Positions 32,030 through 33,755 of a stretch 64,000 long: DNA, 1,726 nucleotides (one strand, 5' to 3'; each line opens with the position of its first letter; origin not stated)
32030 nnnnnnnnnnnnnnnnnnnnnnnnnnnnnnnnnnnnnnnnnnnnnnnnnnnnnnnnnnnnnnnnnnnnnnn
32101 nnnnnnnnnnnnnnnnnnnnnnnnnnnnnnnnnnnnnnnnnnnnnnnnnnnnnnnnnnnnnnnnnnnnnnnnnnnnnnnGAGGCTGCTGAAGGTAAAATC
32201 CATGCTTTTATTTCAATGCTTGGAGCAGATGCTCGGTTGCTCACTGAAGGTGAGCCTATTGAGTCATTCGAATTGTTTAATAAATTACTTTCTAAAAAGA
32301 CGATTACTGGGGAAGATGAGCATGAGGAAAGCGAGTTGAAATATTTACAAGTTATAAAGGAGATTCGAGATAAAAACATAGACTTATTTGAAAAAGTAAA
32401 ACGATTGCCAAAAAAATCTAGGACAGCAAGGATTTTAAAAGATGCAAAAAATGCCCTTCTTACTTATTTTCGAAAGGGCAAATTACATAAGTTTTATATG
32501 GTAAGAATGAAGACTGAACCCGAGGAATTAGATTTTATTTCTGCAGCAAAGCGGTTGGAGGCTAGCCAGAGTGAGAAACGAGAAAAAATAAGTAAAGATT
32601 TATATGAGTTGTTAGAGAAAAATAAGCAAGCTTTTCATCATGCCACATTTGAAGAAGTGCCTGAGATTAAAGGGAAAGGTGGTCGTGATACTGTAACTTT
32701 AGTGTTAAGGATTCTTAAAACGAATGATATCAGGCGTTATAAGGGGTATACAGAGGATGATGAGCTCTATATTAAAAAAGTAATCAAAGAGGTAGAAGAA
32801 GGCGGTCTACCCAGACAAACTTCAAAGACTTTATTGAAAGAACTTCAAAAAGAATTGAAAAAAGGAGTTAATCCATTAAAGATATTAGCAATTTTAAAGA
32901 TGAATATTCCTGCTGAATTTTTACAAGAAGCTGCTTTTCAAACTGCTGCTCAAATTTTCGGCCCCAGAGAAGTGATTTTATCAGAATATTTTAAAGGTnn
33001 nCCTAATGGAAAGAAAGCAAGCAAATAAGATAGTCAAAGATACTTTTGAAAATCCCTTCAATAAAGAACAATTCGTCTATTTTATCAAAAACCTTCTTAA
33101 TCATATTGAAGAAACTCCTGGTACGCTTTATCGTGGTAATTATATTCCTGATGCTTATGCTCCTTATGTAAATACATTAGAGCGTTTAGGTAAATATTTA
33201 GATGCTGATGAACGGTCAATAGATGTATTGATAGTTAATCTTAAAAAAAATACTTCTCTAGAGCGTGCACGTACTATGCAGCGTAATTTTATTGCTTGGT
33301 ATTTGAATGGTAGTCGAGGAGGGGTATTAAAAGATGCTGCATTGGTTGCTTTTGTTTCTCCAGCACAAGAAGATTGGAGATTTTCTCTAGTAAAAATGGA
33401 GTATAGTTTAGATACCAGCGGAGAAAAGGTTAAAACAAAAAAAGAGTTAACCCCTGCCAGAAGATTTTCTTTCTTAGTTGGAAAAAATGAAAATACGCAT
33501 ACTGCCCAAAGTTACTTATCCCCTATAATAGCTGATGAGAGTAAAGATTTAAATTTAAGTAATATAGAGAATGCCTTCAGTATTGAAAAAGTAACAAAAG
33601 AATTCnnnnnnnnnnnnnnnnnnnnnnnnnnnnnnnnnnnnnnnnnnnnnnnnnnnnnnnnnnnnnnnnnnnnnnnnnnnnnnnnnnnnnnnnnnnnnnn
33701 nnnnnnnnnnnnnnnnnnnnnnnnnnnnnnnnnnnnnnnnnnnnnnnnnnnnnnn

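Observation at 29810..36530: Two-gene RM-like module: PLD-nuclease-SNF2 helicase fusion plus about 1170 aa PglX/MmeI-like N6-adenine methyltransferase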

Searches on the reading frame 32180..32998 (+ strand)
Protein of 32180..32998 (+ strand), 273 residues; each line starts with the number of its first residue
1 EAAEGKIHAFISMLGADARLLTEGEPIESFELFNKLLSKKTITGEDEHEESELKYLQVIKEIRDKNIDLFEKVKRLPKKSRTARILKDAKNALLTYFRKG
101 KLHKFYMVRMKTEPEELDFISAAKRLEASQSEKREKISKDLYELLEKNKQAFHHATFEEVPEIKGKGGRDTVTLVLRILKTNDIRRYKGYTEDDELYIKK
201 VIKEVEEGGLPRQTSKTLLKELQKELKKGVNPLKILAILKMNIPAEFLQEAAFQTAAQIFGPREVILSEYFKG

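Call 75: search_protein_families(library=pfam, proteins=[window:32180-32998:+], max_evalue=10)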
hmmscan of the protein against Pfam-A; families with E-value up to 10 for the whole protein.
window:32180-32998:+ (273 aa): 2 families
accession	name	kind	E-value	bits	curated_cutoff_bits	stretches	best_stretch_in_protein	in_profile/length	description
PF03233.18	Cauli_AT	-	0.081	13.3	24.8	2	37-88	92-142/163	Aphid transmission protein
PF13089.11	PP_kinase_N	-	0.15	12.9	23.8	1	101-159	39-98/107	Polyphosphate kinase N-terminal domain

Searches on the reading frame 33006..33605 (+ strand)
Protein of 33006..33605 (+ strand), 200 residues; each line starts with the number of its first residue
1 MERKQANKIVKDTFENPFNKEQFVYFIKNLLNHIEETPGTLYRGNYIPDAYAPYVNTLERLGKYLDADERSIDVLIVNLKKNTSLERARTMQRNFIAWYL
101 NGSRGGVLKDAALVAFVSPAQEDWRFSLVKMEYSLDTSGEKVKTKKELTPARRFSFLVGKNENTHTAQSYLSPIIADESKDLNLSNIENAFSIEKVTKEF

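Call 75: search_protein_families(library=pfam, proteins=[window:33006-33605:+], max_evalue=10)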
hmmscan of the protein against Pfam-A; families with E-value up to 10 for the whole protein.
window:33006-33605:+ (200 aa): 1 family
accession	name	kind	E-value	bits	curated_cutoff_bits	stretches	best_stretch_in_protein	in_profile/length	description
PF09606.15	Med15_N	-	0.085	13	24.1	1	4-37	31-64/72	ARC105/Med15 mediator subunit N-terminal KIX domain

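Call 82: search_protein_representatives(protein=window:33006-33605:+)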
Query: 200 residues. Proteins with E-value up to 0.001 (for the whole library): 1005; up to 1e-10: 633; up to 1e-30: 271. The best 150 are listed.
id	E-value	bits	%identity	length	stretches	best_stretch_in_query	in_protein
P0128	5.4e-94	329.3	77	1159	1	1-200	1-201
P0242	1.6e-78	278.8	65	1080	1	1-200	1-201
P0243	4.6e-77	274.1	65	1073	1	1-200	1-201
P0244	7.1e-74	263.7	63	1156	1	1-200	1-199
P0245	4.4e-72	257.9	62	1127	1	1-200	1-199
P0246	4.3e-70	251.3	64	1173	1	1-200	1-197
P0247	1.9e-69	249.3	62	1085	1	1-200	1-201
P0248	6.3e-69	247.6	62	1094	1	1-200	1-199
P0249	8.3e-69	247.2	60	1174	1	1-200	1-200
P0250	1.9e-68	246.0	63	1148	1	1-200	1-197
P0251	7.0e-68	244.2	58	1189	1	2-200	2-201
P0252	7.8e-68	244.0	60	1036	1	1-200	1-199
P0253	1.6e-67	243.0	60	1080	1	2-200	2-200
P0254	2.7e-67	242.2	62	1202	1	2-200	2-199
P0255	5.3e-67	241.3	60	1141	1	1-200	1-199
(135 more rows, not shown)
